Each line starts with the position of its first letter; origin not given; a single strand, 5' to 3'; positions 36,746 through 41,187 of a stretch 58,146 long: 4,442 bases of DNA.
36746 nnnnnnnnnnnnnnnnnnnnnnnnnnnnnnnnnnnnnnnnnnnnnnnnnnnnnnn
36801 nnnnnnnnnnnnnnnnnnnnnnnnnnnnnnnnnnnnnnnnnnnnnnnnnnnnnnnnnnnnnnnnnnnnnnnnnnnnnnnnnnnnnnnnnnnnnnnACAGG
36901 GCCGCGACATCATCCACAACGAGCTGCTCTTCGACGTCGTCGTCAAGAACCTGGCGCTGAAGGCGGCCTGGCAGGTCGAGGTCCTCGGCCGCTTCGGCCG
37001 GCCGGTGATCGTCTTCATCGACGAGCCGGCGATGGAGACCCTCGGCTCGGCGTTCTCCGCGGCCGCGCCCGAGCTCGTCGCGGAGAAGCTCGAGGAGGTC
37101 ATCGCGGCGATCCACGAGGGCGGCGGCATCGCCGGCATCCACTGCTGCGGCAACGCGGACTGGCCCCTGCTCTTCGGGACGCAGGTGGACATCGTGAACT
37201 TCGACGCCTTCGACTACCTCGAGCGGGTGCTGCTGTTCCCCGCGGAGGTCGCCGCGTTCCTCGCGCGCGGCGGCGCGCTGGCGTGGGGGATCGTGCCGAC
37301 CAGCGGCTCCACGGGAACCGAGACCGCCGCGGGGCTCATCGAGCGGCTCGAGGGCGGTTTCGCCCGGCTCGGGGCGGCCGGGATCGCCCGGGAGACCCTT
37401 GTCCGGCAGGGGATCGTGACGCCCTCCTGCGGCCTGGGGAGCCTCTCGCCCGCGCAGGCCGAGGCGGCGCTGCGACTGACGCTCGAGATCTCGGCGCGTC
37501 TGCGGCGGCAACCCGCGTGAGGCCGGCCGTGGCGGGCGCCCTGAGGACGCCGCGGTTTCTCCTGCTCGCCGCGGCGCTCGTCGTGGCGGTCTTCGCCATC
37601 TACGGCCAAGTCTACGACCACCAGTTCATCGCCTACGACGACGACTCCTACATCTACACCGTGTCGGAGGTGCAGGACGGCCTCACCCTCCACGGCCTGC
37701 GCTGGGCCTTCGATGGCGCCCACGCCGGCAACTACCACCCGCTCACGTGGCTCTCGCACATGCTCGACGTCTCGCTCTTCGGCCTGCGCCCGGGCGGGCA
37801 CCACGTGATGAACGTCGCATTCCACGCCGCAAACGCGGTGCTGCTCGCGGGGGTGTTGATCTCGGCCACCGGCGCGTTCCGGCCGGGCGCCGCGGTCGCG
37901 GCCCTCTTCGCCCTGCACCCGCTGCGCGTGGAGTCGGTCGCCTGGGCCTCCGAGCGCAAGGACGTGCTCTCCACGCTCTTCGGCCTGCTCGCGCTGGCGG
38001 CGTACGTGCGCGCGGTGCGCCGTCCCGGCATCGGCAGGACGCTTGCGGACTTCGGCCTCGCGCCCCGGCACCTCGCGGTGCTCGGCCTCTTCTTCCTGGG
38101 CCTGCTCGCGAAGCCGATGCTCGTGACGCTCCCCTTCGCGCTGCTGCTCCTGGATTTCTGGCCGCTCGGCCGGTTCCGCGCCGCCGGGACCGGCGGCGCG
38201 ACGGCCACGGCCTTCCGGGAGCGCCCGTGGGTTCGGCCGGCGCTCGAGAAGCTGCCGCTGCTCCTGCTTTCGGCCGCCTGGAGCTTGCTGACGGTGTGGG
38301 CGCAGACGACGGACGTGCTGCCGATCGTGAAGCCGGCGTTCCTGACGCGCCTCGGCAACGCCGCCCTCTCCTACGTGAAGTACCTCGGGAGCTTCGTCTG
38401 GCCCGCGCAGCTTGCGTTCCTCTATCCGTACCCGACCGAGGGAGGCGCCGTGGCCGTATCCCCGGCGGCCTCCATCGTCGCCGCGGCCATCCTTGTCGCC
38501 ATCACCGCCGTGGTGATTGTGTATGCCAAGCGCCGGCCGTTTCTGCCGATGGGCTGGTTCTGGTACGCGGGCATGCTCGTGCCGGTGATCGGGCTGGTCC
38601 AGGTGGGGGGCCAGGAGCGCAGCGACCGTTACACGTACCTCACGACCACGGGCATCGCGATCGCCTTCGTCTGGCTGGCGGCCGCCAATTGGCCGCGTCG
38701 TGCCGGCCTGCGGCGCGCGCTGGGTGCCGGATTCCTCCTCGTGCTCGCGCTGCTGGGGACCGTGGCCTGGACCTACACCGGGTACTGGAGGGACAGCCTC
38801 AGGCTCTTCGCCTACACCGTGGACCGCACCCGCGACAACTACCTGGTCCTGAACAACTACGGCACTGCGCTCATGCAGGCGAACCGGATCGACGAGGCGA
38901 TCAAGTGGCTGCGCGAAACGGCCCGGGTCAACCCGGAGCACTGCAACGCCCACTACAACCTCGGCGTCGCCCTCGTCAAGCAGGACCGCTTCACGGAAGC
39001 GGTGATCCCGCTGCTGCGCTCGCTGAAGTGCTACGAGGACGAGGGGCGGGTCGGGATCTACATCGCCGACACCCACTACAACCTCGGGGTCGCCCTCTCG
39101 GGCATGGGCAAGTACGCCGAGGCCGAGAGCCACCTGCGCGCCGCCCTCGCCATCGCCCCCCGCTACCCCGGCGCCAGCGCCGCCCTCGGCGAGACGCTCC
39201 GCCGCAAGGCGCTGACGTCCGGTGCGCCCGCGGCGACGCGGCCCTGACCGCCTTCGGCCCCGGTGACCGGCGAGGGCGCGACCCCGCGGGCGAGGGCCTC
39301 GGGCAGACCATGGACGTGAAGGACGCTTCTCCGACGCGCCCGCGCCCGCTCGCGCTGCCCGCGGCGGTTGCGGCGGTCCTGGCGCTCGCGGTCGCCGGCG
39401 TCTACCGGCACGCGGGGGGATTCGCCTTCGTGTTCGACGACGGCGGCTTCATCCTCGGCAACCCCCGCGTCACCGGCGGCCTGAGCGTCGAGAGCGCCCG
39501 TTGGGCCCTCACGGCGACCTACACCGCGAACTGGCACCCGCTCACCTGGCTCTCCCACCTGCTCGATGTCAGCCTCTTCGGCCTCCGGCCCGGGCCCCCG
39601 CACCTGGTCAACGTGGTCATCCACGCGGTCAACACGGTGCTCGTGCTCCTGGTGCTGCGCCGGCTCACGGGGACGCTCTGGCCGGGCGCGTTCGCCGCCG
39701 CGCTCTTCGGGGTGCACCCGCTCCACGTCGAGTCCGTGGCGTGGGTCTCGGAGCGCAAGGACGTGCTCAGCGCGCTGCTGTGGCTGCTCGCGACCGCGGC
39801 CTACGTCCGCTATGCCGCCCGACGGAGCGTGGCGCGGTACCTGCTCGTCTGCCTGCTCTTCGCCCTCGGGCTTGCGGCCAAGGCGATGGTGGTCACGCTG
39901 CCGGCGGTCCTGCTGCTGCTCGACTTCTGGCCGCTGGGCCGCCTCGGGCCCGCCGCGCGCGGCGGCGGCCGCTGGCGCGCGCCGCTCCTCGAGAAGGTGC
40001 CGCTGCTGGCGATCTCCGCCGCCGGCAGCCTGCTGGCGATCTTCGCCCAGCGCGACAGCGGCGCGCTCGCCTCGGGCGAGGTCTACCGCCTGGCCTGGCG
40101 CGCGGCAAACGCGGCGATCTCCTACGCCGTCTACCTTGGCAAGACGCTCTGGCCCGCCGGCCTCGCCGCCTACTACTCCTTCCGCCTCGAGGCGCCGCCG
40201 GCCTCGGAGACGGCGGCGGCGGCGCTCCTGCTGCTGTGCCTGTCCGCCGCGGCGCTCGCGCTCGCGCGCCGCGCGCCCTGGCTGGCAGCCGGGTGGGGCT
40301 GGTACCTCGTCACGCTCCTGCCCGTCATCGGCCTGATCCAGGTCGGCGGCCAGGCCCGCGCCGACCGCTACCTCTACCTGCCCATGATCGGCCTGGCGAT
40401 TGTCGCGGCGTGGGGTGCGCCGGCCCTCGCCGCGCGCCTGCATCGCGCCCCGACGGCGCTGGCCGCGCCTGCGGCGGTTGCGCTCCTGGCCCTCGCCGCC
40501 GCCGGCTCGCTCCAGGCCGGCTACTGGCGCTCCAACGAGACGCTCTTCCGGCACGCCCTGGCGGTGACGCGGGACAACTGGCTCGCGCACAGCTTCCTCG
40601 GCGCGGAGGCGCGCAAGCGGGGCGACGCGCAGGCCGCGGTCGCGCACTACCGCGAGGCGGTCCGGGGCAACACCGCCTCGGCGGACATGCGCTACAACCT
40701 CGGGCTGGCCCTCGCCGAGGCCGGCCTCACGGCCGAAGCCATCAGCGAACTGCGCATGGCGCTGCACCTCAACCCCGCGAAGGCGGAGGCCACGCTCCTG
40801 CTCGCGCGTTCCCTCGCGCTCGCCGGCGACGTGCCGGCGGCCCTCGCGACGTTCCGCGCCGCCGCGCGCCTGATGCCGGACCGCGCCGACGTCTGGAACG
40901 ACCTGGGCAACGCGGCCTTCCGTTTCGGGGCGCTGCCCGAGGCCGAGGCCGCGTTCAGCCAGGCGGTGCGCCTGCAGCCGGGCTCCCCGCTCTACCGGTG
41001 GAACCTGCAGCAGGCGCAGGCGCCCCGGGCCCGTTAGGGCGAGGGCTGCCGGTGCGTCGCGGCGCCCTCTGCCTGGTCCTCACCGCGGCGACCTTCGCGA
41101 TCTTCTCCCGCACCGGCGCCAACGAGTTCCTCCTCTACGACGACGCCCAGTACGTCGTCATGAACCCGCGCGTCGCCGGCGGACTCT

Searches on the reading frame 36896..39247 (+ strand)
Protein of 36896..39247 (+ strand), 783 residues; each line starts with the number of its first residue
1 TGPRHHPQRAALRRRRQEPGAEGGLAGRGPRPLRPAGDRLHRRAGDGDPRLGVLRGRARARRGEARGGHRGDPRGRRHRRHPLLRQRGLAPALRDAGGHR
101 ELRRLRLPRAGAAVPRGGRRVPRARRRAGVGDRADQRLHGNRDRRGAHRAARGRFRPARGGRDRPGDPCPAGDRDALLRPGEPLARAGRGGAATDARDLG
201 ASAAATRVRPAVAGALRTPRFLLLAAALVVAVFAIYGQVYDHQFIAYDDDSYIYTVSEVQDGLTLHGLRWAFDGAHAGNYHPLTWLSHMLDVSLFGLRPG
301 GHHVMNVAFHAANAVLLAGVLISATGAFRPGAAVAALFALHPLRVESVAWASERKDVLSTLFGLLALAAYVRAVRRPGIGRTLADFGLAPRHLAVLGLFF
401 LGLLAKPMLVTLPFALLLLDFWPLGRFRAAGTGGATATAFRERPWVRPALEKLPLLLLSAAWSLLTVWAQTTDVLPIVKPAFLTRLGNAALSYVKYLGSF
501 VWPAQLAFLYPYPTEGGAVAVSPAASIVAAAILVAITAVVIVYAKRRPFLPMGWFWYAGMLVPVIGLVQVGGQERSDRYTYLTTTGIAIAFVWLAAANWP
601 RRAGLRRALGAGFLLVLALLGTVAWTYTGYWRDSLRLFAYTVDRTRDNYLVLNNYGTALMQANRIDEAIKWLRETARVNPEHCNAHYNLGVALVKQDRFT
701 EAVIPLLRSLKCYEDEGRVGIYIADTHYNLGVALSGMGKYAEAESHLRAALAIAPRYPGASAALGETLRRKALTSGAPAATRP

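Call 15: search_protein_families(library=pfam, proteins=[window:36896-39247:+], max_evalue=0.001)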
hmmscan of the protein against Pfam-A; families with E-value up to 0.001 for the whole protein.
window:36896-39247:+ (783 aa): 12 families
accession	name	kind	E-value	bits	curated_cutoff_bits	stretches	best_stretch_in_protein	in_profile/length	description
PF13424.12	TPR_12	-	8.8e-18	64.7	30.1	3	684-755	4-76/77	Tetratricopeptide repeat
PF07719.23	TPR_2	-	7.5e-16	57.3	27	1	724-756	1-33/34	Tetratricopeptide repeat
PF00515.34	TPR_1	-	2e-13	49.9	27.8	1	724-757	1-34/34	Tetratricopeptide repeat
PF13374.12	TPR_10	-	3.8e-12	46.2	27.5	1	729-753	7-31/42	Tetratricopeptide repeat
PF13432.12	TPR_16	-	6.3e-11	43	32.7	1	656-712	4-60/65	Tetratricopeptide repeat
PF13414.12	TPR_11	-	3.7e-10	39.7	26.8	1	656-696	1-41/42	TPR repeat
PF14559.12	TPR_19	-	4e-10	40.3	25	0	737-768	4-35/68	Tetratricopeptide repeat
PF13181.12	TPR_8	-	4e-10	39.5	25.7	1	724-756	1-33/34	Tetratricopeptide repeat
PF13431.12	TPR_17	-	7.7e-10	38.7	24.4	0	676-703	6-33/34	Tetratricopeptide repeat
PF13428.12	TPR_14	-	2.3e-07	31.3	23.5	0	726-766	3-43/44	Tetratricopeptide repeat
PF13176.12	TPR_7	-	2.7e-06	27.5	27.9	0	726-756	1-31/36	Tetratricopeptide repeat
PF12895.13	ANAPC3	-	0.00015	22.5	27.2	0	644-703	20-76/82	Anaphase-promoting complex, cyclosome, subunit 3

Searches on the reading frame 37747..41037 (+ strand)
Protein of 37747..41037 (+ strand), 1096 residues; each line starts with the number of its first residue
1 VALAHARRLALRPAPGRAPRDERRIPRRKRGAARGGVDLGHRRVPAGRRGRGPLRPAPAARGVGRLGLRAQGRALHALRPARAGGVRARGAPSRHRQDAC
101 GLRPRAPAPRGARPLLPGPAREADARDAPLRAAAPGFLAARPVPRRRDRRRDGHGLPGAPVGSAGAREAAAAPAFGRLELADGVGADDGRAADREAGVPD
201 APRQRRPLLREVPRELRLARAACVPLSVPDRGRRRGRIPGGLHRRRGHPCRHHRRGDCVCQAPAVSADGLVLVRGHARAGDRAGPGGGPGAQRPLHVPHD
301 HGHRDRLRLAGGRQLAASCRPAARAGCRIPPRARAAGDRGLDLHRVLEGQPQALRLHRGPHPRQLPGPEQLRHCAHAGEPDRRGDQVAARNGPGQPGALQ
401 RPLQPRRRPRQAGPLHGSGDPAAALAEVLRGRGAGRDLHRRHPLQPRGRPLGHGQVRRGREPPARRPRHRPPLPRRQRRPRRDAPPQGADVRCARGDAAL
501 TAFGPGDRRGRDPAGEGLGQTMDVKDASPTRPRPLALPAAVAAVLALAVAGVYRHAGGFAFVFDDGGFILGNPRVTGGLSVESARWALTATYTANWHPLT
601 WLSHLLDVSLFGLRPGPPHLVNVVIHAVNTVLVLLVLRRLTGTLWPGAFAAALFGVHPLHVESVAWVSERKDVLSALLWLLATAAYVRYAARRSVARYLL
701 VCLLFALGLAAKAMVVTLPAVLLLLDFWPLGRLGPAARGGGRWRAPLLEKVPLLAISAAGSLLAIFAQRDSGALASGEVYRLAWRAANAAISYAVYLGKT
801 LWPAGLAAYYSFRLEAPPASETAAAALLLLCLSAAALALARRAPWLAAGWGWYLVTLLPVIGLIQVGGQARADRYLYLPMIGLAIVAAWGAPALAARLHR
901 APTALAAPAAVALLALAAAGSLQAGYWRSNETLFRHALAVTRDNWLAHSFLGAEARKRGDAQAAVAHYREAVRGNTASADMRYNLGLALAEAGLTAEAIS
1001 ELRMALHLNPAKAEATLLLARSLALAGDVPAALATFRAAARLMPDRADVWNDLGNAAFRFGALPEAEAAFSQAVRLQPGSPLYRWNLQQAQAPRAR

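Call 89: search_protein_families(library=pfam, proteins=[window:37747-41037:+], max_evalue=0.001)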
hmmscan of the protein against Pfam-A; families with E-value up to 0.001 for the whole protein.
window:37747-41037:+ (1096 aa): 9 families
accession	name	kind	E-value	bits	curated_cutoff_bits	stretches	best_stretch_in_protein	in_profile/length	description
PF13432.12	TPR_16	-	1.9e-14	54.2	32.7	3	1017-1081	1-65/65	Tetratricopeptide repeat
PF13414.12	TPR_11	-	7.6e-14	51.6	26.8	1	956-993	5-42/42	TPR repeat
PF07719.23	TPR_2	-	6.9e-12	44.9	27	0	1047-1079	1-33/34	Tetratricopeptide repeat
PF00515.34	TPR_1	-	9e-11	41.6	27.8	0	1047-1079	1-33/34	Tetratricopeptide repeat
PF14559.12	TPR_19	-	4e-10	40.3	25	2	1024-1084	2-62/68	Tetratricopeptide repeat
PF13424.12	TPR_12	-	3.5e-05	24.4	30.1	1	1015-1076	5-74/77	Tetratricopeptide repeat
PF13181.12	TPR_8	-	0.00019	21.8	25.7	0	1047-1078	1-32/34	Tetratricopeptide repeat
PF13371.12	TPR_9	-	0.00023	21.6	35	0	1026-1083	8-61/73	Tetratricopeptide repeat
PF23914.1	TPR_CcmH_CycH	-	0.00058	20.2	42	0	1044-1090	47-93/158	Cytochrome c-type biogenesis protein H TPR domain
